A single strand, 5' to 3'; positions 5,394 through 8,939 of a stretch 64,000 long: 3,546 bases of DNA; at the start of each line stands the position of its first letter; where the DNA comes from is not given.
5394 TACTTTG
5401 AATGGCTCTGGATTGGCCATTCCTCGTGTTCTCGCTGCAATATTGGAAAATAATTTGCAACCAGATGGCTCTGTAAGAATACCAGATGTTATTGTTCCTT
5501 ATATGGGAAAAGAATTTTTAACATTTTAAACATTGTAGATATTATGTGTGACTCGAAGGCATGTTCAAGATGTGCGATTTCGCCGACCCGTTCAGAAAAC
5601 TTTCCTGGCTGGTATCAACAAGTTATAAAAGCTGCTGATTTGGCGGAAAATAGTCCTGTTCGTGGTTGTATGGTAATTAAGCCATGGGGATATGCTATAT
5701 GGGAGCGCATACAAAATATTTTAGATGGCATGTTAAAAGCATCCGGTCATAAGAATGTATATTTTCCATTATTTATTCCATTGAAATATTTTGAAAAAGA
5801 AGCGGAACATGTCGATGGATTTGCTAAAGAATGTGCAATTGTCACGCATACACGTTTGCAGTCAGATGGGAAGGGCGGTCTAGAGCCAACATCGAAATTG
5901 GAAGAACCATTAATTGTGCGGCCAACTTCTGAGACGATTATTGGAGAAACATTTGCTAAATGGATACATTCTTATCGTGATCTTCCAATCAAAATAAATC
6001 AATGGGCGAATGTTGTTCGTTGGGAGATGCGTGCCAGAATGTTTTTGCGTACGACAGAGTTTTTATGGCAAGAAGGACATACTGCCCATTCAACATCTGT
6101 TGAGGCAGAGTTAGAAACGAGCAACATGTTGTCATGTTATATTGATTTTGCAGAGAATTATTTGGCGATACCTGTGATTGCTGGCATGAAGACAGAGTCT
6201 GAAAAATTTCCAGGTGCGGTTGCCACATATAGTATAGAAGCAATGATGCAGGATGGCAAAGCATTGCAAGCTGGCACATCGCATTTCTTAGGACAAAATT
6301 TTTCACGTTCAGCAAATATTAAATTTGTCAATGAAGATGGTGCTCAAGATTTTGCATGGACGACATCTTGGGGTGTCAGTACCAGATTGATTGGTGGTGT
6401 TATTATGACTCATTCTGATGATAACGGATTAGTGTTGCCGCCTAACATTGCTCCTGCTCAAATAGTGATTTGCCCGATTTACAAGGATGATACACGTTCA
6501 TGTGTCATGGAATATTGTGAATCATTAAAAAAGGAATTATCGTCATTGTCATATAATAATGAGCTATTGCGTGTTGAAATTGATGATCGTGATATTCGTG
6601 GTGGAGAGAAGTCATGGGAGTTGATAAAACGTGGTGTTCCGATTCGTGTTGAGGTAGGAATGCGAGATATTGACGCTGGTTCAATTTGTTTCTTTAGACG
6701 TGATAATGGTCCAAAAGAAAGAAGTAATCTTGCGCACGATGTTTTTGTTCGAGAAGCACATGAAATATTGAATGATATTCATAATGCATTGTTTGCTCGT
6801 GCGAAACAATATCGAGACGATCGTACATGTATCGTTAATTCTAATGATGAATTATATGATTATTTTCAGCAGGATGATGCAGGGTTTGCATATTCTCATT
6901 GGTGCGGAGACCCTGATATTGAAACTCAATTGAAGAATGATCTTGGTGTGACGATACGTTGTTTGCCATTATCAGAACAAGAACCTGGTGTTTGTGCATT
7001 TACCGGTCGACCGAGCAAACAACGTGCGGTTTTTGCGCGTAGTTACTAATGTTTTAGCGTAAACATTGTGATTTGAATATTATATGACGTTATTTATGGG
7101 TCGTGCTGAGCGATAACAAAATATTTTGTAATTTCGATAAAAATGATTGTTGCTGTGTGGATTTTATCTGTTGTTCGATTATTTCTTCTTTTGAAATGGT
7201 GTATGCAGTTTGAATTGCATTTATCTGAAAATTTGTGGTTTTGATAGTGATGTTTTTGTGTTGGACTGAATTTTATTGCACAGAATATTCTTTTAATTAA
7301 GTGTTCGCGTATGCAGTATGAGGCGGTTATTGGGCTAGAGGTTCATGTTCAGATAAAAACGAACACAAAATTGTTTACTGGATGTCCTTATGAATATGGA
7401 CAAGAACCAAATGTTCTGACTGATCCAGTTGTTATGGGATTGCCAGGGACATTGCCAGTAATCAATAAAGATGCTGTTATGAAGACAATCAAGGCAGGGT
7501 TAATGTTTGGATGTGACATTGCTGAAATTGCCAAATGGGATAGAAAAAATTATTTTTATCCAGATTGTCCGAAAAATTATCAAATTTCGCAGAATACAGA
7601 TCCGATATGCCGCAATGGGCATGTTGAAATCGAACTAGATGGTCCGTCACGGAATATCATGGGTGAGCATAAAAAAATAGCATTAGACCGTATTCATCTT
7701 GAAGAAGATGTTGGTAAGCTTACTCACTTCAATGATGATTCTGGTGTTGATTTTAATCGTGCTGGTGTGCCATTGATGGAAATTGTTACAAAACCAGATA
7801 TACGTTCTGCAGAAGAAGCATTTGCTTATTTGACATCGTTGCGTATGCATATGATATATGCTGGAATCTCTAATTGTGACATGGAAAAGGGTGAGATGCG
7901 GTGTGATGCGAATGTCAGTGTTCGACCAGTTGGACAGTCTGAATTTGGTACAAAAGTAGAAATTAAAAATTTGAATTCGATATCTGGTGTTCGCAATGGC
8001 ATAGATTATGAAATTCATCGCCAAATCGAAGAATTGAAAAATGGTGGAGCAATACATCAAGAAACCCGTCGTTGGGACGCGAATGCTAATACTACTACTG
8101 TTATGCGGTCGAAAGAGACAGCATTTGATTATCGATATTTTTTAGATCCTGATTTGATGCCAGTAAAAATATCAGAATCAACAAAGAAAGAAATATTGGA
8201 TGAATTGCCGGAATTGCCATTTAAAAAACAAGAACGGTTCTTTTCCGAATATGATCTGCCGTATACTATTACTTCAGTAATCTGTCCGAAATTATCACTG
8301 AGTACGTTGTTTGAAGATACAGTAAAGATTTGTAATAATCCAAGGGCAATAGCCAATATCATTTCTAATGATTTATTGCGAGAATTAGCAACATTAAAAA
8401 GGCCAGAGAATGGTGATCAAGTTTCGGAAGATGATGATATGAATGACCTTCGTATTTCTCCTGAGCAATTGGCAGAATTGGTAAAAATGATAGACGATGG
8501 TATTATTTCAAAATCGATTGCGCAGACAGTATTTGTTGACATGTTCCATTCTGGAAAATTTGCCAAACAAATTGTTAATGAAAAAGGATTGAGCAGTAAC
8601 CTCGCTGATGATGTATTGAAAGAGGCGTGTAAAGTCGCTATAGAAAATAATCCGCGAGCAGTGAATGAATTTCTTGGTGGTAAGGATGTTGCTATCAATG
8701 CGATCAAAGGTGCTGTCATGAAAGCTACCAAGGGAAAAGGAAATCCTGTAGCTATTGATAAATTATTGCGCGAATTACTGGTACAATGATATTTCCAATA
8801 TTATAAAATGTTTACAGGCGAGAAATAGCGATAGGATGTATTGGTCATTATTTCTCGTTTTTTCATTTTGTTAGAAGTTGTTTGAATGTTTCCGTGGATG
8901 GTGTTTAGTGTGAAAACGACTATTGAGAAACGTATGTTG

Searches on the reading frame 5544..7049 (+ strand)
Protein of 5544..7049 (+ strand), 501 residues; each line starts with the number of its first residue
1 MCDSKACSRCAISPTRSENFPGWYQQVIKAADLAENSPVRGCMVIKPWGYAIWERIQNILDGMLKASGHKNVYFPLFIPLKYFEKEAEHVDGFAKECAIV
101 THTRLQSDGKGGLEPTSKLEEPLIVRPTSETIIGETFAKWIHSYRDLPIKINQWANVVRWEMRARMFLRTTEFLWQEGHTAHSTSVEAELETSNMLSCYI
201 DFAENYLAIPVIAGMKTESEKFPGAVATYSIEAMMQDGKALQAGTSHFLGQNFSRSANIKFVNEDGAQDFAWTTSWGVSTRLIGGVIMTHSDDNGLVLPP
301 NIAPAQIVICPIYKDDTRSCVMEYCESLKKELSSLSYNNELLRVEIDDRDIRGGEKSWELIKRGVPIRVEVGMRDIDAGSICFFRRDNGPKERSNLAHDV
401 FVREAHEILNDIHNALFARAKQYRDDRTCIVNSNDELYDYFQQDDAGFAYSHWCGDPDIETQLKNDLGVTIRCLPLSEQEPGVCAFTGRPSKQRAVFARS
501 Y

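Call 17: search_protein_families(library=pfam, proteins=[window:5544-7049:+], max_evalue=0.001)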
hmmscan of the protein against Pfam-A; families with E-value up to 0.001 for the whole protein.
window:5544-7049:+ (501 aa): 3 families
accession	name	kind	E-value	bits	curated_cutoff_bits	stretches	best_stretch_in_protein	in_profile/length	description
PF00587.30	tRNA-synt_2b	-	7.4e-16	59.1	29.3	1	119-286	7-175/179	tRNA synthetase class II core domain (G, H, P, S and T)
PF09180.16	ProRS-C_1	-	1.2e-15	57.8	31.5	1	445-501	10-71/71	Prolyl-tRNA synthetase, C-terminal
PF03129.25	HGTP_anticodon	-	6.8e-09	36.2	21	1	306-394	1-82/94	Anticodon binding domain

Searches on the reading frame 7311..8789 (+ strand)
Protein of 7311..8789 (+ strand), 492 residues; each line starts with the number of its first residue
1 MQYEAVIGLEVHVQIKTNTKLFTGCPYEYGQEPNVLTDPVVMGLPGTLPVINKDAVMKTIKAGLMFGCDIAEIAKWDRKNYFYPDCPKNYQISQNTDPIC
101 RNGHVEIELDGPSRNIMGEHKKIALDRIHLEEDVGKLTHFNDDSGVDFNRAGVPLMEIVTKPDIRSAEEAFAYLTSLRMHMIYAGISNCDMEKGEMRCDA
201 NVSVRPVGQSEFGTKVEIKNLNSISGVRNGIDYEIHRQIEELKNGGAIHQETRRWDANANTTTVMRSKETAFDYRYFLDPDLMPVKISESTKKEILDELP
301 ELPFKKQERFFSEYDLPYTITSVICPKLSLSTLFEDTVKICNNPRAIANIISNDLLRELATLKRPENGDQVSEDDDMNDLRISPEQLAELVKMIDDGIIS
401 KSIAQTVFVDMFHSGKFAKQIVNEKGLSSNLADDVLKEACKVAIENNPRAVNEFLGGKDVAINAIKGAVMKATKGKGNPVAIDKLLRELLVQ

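Call 17: search_protein_families(library=pfam, proteins=[window:7311-8789:+], max_evalue=0.001)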
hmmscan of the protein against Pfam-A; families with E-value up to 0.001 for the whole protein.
window:7311-8789:+ (492 aa): 2 families
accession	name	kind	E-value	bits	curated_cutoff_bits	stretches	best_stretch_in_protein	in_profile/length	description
PF02934.20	GatB_N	-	6e-112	373.8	23.4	1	6-291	2-275/277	GatB/GatE catalytic domain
PF02637.23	GatB_Yqey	-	3.2e-32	111.9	27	1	333-490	2-148/148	GatB domain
